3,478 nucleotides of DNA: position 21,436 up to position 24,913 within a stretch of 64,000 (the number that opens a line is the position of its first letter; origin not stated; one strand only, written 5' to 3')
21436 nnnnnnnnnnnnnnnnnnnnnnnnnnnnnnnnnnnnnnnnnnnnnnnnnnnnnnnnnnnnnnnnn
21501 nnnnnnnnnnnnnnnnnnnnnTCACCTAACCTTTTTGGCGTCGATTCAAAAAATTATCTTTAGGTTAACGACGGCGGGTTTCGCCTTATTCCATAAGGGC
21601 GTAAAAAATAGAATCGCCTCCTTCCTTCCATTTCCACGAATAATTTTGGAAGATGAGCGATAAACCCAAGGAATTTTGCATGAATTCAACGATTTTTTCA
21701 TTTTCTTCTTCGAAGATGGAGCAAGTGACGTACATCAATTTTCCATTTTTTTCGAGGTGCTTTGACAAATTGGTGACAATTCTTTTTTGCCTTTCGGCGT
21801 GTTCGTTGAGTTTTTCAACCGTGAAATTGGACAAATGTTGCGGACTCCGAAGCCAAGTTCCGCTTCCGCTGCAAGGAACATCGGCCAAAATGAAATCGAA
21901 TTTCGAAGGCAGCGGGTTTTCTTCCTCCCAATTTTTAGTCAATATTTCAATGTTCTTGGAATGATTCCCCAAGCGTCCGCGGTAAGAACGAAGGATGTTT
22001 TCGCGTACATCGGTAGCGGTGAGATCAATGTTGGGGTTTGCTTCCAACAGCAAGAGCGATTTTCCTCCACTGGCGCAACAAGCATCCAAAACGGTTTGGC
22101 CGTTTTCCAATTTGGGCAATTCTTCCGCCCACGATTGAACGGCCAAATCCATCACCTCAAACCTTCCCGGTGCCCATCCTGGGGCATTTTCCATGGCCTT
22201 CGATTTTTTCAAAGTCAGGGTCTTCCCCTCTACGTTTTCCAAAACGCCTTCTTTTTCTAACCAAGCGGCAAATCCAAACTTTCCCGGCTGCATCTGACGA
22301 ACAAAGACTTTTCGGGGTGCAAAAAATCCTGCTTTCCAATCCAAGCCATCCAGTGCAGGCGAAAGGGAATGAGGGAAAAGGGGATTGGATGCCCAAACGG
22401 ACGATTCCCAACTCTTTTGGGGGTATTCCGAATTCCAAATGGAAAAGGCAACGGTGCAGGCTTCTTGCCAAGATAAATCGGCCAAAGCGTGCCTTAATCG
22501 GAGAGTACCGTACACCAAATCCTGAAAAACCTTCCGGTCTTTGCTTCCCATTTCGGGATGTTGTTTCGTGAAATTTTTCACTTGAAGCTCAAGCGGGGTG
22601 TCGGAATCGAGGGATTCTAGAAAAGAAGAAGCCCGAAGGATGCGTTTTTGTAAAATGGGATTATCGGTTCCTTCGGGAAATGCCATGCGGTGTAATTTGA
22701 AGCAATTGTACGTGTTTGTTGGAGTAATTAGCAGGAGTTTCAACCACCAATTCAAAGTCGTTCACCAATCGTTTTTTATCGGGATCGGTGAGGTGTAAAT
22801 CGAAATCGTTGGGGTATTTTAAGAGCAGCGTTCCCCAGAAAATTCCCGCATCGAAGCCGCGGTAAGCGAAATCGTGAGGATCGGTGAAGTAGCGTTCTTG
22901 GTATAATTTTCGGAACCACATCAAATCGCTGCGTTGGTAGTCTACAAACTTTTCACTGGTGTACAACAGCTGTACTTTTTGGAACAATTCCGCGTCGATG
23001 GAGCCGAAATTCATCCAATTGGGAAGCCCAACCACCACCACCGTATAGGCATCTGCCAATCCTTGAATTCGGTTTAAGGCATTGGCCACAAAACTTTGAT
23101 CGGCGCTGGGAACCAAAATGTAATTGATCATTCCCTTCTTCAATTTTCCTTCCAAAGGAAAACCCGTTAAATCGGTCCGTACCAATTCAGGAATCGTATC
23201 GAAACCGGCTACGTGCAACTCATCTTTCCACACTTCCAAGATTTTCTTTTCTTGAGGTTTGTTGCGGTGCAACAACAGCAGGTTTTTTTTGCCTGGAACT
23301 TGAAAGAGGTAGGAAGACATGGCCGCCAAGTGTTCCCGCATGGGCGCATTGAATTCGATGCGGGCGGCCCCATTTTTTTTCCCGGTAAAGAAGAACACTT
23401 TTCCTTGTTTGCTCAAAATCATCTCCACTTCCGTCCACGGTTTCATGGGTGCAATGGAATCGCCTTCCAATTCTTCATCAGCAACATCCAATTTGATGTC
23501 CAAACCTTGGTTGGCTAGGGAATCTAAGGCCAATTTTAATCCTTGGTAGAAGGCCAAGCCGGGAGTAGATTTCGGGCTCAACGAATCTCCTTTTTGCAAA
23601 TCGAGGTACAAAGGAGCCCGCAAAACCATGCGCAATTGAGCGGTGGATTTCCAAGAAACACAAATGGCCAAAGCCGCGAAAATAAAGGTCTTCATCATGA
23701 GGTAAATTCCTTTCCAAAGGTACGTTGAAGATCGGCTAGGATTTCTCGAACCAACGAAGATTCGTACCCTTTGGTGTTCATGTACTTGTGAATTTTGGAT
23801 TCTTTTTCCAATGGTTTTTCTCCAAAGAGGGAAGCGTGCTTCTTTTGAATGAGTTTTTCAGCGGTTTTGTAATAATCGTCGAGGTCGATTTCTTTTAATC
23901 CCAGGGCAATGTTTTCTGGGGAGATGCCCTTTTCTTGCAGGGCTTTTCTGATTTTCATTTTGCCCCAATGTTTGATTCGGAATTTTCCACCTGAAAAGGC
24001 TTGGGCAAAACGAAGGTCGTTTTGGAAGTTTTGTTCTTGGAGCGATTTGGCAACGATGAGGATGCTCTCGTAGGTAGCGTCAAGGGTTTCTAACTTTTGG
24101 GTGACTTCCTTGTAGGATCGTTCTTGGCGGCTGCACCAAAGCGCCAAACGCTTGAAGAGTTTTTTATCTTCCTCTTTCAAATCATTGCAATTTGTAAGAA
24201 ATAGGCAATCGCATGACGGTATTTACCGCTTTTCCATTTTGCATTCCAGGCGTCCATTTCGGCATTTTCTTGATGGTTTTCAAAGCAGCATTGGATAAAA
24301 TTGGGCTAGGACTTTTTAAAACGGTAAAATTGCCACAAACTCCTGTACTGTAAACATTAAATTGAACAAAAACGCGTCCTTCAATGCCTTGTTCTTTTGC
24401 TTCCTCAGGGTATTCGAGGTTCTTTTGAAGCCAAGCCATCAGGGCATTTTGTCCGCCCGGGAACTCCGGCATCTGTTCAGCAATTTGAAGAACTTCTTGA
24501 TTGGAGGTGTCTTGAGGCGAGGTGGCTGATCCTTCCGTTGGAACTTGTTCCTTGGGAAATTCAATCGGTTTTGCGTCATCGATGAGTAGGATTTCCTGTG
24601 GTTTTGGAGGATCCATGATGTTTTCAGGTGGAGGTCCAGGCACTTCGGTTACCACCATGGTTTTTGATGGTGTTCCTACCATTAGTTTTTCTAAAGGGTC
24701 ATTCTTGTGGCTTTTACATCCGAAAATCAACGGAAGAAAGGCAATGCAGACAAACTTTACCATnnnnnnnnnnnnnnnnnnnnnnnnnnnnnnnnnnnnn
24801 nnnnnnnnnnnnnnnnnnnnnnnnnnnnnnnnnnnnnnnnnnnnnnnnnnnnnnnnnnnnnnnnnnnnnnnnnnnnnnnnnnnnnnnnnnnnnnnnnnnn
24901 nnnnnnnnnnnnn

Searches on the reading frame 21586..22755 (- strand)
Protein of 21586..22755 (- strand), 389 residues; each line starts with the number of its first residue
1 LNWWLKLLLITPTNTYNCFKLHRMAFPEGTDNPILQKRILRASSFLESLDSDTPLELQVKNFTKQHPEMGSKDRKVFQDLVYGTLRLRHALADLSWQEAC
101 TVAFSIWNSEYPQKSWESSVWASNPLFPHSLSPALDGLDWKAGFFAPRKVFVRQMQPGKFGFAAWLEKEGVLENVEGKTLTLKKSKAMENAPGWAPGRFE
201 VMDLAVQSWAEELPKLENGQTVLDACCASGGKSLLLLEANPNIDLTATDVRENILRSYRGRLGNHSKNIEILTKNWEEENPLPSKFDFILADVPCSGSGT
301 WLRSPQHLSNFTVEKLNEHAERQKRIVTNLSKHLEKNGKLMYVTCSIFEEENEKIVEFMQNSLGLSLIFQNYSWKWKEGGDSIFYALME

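Call 86: search_protein_families(library=pfam, proteins=[window:21586-22755:-], max_evalue=0.00001)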
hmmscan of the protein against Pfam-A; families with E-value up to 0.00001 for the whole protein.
window:21586-22755:- (389 aa): 3 families
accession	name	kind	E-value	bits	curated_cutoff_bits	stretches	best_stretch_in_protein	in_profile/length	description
PF01189.24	Methyltr_RsmB-F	-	3.9e-23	82.6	27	1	215-359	5-154/199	16S rRNA methyltransferase RsmB/F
PF13847.12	Methyltransf_31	-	1e-07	32.2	27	1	217-354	2-128/145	Methyltransferase domain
PF05175.20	MTS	-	1.7e-06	28.2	23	0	202-295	16-108/170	Methyltransferase small domain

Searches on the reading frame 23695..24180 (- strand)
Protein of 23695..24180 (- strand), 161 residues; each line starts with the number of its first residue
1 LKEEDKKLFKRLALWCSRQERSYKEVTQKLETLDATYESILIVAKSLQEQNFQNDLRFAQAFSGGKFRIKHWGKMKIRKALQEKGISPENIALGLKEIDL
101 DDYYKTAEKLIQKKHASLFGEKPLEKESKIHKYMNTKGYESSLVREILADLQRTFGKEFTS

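Call 86: search_protein_families(library=pfam, proteins=[window:23695-24180:-], max_evalue=0.00001)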
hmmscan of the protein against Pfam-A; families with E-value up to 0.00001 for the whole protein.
window:23695-24180:- (161 aa): 3 families
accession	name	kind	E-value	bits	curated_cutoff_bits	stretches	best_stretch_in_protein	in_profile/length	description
PF02631.22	RecX_HTH2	-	3.3e-13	50.1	26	1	54-92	1-39/42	RecX, second three-helix domain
PF21981.2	RecX_HTH3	-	3.7e-07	30.6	26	1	101-148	1-48/48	RecX, third three-helix domain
PF21982.2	RecX_HTH1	-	5.2e-07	30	26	0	16-31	9-24/40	RecX, first three-helix domain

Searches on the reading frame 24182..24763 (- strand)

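Call 86: search_protein_families(library=pfam, proteins=[window:24182-24763:-], max_evalue=0.00001)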
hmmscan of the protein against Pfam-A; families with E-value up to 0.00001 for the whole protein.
window:24182-24763:- (193 aa): 1 family
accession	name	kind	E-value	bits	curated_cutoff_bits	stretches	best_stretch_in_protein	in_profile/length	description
PF03544.19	TonB_C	-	1e-20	74.4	24.6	1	115-192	2-79/79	Gram-negative bacterial TonB protein C-terminal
